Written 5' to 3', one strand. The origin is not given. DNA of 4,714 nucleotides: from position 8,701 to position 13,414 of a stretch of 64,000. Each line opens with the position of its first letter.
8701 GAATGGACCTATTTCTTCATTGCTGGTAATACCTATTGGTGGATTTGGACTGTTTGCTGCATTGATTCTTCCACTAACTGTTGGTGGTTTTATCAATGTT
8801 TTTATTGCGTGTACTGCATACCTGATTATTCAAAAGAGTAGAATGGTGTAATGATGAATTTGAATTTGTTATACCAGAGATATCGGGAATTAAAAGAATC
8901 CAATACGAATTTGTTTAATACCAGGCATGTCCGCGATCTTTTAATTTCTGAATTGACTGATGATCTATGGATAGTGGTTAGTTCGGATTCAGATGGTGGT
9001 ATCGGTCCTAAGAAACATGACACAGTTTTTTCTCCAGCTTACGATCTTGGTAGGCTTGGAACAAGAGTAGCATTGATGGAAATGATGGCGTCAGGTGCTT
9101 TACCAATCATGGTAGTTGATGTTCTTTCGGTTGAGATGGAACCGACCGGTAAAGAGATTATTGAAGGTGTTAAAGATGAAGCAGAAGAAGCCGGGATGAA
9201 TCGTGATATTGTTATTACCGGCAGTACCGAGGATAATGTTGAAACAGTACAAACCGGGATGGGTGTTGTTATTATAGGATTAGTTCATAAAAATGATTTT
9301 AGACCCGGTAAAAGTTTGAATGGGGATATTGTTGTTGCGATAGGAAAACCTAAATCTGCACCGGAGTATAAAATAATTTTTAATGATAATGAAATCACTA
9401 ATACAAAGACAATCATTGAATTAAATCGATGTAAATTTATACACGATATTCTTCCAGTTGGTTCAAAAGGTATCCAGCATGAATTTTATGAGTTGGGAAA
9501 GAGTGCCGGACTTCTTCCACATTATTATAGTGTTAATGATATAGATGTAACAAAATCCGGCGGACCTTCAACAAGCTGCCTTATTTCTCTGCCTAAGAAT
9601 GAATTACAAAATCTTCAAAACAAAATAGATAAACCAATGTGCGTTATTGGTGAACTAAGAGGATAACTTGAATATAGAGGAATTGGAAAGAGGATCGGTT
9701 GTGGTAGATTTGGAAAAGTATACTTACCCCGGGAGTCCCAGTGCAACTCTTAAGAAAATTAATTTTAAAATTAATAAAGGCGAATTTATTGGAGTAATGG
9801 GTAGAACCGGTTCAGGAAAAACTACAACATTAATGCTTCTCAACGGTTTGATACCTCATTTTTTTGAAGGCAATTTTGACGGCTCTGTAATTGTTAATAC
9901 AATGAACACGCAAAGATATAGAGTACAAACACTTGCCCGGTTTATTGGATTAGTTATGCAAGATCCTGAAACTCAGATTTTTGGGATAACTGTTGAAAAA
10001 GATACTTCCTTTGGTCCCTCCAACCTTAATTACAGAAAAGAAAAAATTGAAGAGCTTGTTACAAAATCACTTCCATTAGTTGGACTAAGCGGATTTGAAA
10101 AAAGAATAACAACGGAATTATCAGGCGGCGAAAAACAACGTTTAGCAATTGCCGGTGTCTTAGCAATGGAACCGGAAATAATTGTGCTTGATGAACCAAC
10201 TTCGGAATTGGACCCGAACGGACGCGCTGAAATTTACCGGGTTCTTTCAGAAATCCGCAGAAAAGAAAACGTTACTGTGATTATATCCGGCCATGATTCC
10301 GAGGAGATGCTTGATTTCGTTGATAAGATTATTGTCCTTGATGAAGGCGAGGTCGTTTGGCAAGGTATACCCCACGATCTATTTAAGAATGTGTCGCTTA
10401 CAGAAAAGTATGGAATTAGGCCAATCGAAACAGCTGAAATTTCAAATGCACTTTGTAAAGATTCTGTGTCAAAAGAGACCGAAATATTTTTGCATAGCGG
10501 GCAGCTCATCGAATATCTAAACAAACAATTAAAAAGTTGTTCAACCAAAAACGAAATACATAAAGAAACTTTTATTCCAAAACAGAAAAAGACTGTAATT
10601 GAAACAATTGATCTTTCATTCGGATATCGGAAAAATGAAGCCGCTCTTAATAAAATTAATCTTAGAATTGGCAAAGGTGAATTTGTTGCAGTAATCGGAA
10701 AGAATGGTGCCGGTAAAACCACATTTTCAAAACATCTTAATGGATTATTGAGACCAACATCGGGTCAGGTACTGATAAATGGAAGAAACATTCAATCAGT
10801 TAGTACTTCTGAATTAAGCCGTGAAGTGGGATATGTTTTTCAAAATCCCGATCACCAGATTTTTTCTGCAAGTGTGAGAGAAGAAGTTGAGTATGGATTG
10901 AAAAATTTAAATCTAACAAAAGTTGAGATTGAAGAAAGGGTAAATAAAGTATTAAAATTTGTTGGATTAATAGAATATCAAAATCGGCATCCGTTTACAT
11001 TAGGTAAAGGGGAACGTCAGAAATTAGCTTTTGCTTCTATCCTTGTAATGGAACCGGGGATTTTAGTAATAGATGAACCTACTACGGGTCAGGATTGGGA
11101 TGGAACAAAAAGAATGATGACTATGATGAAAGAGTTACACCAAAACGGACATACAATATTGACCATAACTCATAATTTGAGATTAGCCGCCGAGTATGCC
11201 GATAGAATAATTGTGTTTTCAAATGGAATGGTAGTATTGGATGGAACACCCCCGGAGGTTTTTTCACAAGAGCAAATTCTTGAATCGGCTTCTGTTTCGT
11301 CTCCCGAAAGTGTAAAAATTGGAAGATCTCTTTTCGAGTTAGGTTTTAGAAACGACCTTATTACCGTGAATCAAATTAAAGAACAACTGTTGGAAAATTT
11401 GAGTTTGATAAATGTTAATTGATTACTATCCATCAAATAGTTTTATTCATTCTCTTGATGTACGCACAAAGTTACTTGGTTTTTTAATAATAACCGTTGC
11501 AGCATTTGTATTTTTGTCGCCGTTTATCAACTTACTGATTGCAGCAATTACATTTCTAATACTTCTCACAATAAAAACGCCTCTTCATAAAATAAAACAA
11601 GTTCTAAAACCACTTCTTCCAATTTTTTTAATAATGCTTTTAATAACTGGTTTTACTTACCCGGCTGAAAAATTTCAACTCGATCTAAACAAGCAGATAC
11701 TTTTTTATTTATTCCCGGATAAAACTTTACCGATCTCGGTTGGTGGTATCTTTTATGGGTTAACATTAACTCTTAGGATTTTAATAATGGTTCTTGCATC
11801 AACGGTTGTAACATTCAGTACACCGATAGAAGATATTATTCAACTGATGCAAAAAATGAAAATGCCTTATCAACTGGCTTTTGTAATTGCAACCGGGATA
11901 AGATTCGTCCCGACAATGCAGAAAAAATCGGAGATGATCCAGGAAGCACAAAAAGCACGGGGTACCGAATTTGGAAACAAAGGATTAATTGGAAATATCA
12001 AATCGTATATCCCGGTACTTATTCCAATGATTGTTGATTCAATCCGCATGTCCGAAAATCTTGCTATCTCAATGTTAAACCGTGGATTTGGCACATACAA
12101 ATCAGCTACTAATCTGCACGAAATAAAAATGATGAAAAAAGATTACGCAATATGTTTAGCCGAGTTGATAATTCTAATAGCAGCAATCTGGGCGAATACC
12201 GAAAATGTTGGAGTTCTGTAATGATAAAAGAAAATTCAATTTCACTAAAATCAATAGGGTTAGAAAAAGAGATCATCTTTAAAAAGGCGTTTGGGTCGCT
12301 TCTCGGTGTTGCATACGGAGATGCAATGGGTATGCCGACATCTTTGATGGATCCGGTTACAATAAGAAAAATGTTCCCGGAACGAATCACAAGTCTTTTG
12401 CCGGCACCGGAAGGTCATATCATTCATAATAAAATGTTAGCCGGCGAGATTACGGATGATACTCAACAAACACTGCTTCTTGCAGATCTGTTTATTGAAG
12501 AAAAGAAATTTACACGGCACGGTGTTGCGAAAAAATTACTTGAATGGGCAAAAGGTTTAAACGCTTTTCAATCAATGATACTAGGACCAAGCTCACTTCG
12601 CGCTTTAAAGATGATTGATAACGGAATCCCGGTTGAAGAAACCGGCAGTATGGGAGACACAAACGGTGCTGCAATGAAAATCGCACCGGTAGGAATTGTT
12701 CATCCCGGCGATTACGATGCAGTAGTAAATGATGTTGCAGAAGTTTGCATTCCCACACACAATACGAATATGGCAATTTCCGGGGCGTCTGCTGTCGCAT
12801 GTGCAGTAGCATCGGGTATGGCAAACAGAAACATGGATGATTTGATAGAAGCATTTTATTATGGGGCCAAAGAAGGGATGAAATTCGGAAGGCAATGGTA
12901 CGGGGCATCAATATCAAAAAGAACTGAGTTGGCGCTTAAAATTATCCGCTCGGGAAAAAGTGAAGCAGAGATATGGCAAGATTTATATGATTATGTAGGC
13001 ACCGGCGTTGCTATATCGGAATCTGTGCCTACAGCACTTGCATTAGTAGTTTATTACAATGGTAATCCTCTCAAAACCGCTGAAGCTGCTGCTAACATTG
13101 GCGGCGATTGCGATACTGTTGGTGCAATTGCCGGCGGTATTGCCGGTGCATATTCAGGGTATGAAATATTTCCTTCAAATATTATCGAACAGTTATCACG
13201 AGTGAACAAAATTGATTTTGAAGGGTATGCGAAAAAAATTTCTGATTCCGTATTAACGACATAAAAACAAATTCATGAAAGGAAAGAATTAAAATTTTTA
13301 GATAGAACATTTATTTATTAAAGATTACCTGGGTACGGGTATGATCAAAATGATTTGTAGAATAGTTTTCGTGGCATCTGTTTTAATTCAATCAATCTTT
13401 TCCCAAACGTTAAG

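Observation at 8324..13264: ECF importer with a PurM-superfamily kinase-like gene and an ARH-family glycohydrolase translationally coupled into it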

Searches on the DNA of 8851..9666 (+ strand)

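Call 27: search_rna_families(sources=[L061, L068, L077, L037, L053, L066, L070], threshold=gathering)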
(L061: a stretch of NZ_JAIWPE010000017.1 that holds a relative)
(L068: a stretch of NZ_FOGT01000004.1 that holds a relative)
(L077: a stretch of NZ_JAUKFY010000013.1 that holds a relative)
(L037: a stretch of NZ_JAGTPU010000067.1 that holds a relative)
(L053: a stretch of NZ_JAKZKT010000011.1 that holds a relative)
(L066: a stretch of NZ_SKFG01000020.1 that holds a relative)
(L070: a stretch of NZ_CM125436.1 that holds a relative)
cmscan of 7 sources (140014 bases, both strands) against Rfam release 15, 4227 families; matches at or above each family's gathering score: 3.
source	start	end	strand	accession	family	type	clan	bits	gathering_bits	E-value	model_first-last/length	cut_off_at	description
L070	5811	5965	-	RF00379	c-di-AMP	Cis-reg; riboswitch;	-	78.8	38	2.7e-16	1-134/134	no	c-di-AMP riboswitch aptamer (ydaO/yuaA leader)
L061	5698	5764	+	RF01690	Bacillaceae-1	Gene; sRNA;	-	58.3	35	9.1e-08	1-67/67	no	Bacillaceae-1 RNA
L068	335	414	+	RF01750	ZMP-ZTP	Cis-reg; riboswitch;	-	58.3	39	1.5e-06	1-86/86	no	ZMP/ZTP riboswitch aptamer (pfl RNA motif)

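Call 70: search_rna_families(sources=[L030, L043, L050, L076, L071, L017, L028], threshold=gathering)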
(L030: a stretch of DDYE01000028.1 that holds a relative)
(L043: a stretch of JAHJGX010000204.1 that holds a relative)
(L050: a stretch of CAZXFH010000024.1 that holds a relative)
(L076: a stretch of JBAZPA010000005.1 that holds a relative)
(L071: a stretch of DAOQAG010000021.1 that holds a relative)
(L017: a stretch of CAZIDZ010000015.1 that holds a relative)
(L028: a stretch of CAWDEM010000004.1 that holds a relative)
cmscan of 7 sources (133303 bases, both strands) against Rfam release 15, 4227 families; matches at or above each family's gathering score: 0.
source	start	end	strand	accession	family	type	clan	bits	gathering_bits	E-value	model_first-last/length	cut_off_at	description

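Call 71: search_rna_families(sources=[L021, L022, L026, L034, L078, L079, L072, L081], threshold=gathering)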
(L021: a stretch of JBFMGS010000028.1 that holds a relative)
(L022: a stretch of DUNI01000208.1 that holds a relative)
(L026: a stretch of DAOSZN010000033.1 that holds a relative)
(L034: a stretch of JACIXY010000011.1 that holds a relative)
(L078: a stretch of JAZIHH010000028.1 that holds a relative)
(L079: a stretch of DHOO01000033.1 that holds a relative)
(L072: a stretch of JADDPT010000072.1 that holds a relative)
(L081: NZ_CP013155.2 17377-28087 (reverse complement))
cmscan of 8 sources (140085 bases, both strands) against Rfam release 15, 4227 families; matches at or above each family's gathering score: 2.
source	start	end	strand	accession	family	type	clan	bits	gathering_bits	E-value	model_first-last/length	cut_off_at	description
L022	10834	10924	+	RF01051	c-di-GMP-I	Cis-reg; riboswitch;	CL00126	79.1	35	1.5e-13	1-87/87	no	c-di-GMP-I riboswitch aptamer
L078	14634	14705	+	RF00005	tRNA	Gene; tRNA;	CL00001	74.3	29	4.6e-14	1-71/71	no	tRNA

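Call 92: search_rna_families(sources=[L082, L083], threshold=gathering)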
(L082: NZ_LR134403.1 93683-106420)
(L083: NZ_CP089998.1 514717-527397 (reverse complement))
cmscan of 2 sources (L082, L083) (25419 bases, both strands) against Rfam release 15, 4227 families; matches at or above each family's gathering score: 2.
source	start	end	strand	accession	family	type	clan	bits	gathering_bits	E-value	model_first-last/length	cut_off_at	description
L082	9714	10142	+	RF01460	rliH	Gene; sRNA;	-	528.7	100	1.2e-162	1-429/429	no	Listeria sRNA rliH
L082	8699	8889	+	RF00174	Cobalamin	Cis-reg; riboswitch;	CL00101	124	31.5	4.5e-31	1-189/189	no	Cobalamin riboswitch aptamer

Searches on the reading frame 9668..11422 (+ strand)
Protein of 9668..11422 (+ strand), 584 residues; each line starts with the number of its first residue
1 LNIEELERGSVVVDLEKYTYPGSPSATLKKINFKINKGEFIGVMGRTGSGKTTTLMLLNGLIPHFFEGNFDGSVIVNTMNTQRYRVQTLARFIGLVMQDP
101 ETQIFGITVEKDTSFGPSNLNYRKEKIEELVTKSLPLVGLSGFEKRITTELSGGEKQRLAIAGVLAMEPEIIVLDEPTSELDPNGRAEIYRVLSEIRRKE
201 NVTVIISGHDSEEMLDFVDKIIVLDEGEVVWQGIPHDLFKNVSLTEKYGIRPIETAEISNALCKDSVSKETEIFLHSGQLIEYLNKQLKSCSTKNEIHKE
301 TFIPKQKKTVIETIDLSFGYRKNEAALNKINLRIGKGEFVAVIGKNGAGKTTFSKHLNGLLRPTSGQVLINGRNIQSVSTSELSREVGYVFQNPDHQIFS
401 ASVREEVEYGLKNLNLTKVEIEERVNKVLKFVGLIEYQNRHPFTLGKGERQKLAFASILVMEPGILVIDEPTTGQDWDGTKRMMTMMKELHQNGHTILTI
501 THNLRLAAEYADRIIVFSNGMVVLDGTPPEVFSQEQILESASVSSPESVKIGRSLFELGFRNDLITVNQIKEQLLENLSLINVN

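Call 4: search_protein_families(library=pfam, proteins=[window:9668-11422:+], max_evalue=0.01)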
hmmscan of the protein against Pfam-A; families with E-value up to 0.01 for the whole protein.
window:9668-11422:+ (584 aa): 21 families
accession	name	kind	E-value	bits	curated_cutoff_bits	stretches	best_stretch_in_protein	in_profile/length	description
PF00005.33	ABC_tran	-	1.1e-58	198.2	25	2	327-473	1-137/137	ABC transporter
PF13304.12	AAA_21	-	1.1e-19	72.1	27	2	149-213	236-302/304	AAA domain, putative AbiEii toxin, Type IV TA system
PF02463.25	SMC_N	-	1.5e-12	47.9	40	2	337-510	24-205/220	RecF/RecN/SMC N terminal domain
PF13401.12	AAA_22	-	1.1e-05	26.2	27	0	338-388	6-55/130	AAA domain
PF13238.12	AAA_18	-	4.6e-05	24.3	29.4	0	340-377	1-30/128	AAA domain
PF01078.27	Mg_chelatase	-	6.5e-05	22.9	20.3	1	340-398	25-85/207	Magnesium chelatase, subunit ChlI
PF13558.12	SbcC_Walker_B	-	0.00014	22.4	27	0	148-194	30-89/90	SbcC/RAD50-like, Walker B motif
PF13481.12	AAA_25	-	0.00022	21.4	27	0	333-354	29-50/195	AAA domain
PF13191.12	AAA_16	-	0.00024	22.1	32.6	0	332-377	19-63/167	AAA ATPase domain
PF13166.12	AAA_13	-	0.00028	20.2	36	0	343-361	22-40/713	AAA domain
PF00931.28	NB-ARC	-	0.00034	20.4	23.5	0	37-100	17-77/248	NB-ARC domain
PF20720.3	nSTAND3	-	0.00036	20.7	27.2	0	336-357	16-37/155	Novel STAND NTPase 3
PF19993.5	DO-GTPase2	-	0.00044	20.4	27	0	40-59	2-21/226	Double-GTPase 2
PF13555.12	AAA_29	-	0.00085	19.5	27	0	332-365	17-50/61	P-loop containing region of AAA domain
PF13479.12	AAA_24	-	0.00097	19.5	27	0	340-358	5-23/195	AAA domain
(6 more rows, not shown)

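Call 5: search_protein_families(library=ncbifam, proteins=[window:9668-11422:+], max_evalue=0.01)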
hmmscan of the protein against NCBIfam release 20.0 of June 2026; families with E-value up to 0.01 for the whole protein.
window:9668-11422:+ (584 aa): 202 families (the best 25 are shown)
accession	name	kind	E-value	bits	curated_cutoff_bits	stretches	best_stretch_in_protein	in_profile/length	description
TIGR04521.1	ECF_ATPase_2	equivalog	6.5e-148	491.2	330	2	315-575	5-278/279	energy-coupling factor transporter ATPase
TIGR04520.1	ECF_ATPase_1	equivalog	1e-144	480.9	315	2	311-573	1-267/269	energy-coupling factor transporter ATPase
NF010158.0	PRK13637.1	equivalog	3.4e-129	430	390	2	323-578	19-281/287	energy-coupling factor transporter ATPase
NF010171.0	PRK13652.1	equivalog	7.4e-123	409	476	2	310-563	3-257/277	cobalt transporter ATP-binding subunit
NF010155.0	PRK13634.1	equivalog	5.7e-121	403.3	413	2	323-578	19-283/290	energy-coupling factor ABC transporter ATP-binding protein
NF010156.0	PRK13635.1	equivalog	9.1e-119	395.7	392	2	307-575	2-273/279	energy-coupling factor ABC transporter ATP-binding protein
NF010157.0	PRK13636.1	equivalog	7.1e-112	373.2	463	2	308-546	3-244/285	cobalt transporter ATP-binding subunit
TIGR01166.1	cbiO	subfamily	2.8e-105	349.8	211.8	2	320-507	1-190/190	cobalt ABC transporter, ATP-binding protein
NF010170.0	PRK13651.1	equivalog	3.1e-104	348.2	432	3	27-290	22-302/308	cobalt transporter ATP-binding subunit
NF010167.0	PRK13648.1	subfamily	3.7e-98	328.2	241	2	306-573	3-268/269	energy-coupling factor transporter ATPase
NF010166.0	PRK13646.1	equivalog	8.8e-94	314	458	2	323-560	19-261/286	energy-coupling factor transporter ATPase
NF010153.0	PRK13631.1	equivalog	5.1e-93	311.5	463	2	297-563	10-295/320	cobalt transporter ATP-binding subunit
TIGR01186.1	proV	subfamily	2.7e-84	283.3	326.6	2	26-272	7-249/363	betaine/proline/choline family ABC transporter ATP-binding protein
NF010068.0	PRK13548.1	equivalog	5.8e-84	281.2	261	2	309-538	4-237/261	heme ABC transporter ATP-binding protein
TIGR03375.1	type_I_sec_LssB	subfamily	2.4e-83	280.6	693.1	2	298-535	453-692/696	type I secretion system permease/ATPase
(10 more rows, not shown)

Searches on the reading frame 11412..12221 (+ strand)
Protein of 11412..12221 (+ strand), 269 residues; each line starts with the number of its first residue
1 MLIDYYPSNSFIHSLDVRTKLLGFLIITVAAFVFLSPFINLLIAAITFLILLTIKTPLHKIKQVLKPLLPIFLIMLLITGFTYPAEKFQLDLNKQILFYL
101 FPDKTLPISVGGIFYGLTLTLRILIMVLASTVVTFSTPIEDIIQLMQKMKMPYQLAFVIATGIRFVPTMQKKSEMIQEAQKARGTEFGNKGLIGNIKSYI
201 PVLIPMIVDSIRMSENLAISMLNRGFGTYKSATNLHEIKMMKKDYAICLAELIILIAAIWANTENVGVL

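Call 4: search_protein_families(library=pfam, proteins=[window:11412-12221:+], max_evalue=0.01)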
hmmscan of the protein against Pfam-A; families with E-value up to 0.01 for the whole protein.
window:11412-12221:+ (269 aa): 1 family
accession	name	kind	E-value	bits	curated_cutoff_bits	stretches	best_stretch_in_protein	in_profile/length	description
PF02361.21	CbiQ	-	3.4e-32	112.3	25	1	9-231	2-212/216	Cobalt transport protein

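Call 5: search_protein_families(library=ncbifam, proteins=[window:11412-12221:+], max_evalue=0.01)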
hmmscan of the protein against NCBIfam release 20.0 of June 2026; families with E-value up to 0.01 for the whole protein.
window:11412-12221:+ (269 aa): 1 family
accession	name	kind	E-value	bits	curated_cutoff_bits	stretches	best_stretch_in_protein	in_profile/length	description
TIGR02454.1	ECF_T_CbiQ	equivalog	9e-23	81.1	111.8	1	15-224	1-200/200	cobalt ECF transporter T component CbiQ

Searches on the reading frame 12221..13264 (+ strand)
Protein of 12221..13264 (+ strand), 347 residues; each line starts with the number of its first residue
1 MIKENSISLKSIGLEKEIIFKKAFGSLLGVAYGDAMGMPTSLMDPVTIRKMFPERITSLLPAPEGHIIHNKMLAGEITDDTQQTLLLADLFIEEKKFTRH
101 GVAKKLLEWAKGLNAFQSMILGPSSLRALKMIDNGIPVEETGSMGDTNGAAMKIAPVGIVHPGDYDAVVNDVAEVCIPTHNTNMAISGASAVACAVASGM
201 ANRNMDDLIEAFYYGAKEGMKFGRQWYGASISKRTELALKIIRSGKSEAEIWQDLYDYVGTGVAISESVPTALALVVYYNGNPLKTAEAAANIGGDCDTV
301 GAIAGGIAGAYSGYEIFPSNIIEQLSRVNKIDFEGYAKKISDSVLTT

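Call 4: search_protein_families(library=pfam, proteins=[window:12221-13264:+], max_evalue=0.01)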
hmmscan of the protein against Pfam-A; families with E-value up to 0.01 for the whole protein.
window:12221-13264:+ (347 aa): 1 family
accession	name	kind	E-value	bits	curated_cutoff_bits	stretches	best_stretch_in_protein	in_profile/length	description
PF03747.19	ADP_ribosyl_GH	-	9.5e-63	213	26.2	1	25-319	1-286/287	ADP-ribosylglycohydrolase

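Call 5: search_protein_families(library=ncbifam, proteins=[window:12221-13264:+], max_evalue=0.01)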
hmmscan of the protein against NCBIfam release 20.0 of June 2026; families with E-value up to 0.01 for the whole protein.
window:12221-13264:+ (347 aa): 2 families
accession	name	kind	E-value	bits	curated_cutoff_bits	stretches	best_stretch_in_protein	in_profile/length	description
TIGR02662.1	dinitro_DRAG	equivalog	2.4e-19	69.6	337.05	2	21-201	3-174/287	ADP-ribosyl-[dinitrogen reductase] hydrolase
NF041672.1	ADPriboarghdlase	equivalog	3.6e-16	58.9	490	2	15-198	62-239/361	ADP-ribosylarginine hydrolase Tri1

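Call 39: search_solved_structures(query=window:12221-13264:+, max_evalue=0.001, show_alignments=2)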
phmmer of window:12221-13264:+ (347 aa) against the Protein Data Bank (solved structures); distinct sequences matched with E-value up to 0.001: 18.
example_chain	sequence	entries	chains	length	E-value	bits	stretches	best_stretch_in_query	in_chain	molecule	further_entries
1t5j_A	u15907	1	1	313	3.2e-27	98.6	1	22-327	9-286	Hypothetical protein MJ1187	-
3g9d_A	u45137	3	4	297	1.2e-12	50.8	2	19-184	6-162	Dinitrogenase reductase activating glucohydrolase | Dinitrogenase reductase activacting glicohydrolase | ADP-ribosyl-(Dinitrogen reductase) hydrolase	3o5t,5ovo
2cwc_A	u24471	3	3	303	1.1e-10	44.3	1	273-324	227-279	ADP-ribosylglycohydrolase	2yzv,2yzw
2woe_A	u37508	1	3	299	2e-09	40.2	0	19-182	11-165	ADP-RIBOSYL-[DINITROGEN REDUCTASE] GLYCOHYDROLASE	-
2woc_A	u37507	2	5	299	2.1e-09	40.1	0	19-182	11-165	ADP-RIBOSYL-[DINITROGEN REDUCTASE] GLYCOHYDROLASE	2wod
6g1p_A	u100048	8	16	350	3e-09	39.6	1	70-315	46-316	ADP-ribosylhydrolase like 2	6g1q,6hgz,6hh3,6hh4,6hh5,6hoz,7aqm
2qty_A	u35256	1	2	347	1.5e-07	34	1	24-320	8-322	Poly(ADP-ribose) glycohydrolase ARH3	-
7akr_AAA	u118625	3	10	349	4.2e-07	32.5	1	24-320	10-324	ADP-ribose glycohydrolase ARH3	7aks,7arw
9rfd_A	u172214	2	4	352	5.5e-07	32.2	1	24-320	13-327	ADP-ribosylhydrolase ARH3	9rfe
2foz_A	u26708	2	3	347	5.5e-07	32.1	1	25-320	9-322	ADP-ribosylhydrolase like 2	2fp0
2g4k_A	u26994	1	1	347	5.6e-07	32.1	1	25-320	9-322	ADP-ribosylhydrolase 3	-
5zqy_A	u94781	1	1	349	5.7e-07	32.1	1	25-320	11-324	Poly(ADP-ribose) glycohydrolase ARH3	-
6d36_C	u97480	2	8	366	5.9e-07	32.1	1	24-320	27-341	Poly(ADP-ribose) glycohydrolase ARH3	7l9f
8za7_A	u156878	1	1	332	1.2e-06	31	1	277-328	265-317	Lmo0067 protein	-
6dre_A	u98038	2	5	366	1.6e-06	30.6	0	285-331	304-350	ADP-ribosyl-(Dinitrogen reductase) hydrolase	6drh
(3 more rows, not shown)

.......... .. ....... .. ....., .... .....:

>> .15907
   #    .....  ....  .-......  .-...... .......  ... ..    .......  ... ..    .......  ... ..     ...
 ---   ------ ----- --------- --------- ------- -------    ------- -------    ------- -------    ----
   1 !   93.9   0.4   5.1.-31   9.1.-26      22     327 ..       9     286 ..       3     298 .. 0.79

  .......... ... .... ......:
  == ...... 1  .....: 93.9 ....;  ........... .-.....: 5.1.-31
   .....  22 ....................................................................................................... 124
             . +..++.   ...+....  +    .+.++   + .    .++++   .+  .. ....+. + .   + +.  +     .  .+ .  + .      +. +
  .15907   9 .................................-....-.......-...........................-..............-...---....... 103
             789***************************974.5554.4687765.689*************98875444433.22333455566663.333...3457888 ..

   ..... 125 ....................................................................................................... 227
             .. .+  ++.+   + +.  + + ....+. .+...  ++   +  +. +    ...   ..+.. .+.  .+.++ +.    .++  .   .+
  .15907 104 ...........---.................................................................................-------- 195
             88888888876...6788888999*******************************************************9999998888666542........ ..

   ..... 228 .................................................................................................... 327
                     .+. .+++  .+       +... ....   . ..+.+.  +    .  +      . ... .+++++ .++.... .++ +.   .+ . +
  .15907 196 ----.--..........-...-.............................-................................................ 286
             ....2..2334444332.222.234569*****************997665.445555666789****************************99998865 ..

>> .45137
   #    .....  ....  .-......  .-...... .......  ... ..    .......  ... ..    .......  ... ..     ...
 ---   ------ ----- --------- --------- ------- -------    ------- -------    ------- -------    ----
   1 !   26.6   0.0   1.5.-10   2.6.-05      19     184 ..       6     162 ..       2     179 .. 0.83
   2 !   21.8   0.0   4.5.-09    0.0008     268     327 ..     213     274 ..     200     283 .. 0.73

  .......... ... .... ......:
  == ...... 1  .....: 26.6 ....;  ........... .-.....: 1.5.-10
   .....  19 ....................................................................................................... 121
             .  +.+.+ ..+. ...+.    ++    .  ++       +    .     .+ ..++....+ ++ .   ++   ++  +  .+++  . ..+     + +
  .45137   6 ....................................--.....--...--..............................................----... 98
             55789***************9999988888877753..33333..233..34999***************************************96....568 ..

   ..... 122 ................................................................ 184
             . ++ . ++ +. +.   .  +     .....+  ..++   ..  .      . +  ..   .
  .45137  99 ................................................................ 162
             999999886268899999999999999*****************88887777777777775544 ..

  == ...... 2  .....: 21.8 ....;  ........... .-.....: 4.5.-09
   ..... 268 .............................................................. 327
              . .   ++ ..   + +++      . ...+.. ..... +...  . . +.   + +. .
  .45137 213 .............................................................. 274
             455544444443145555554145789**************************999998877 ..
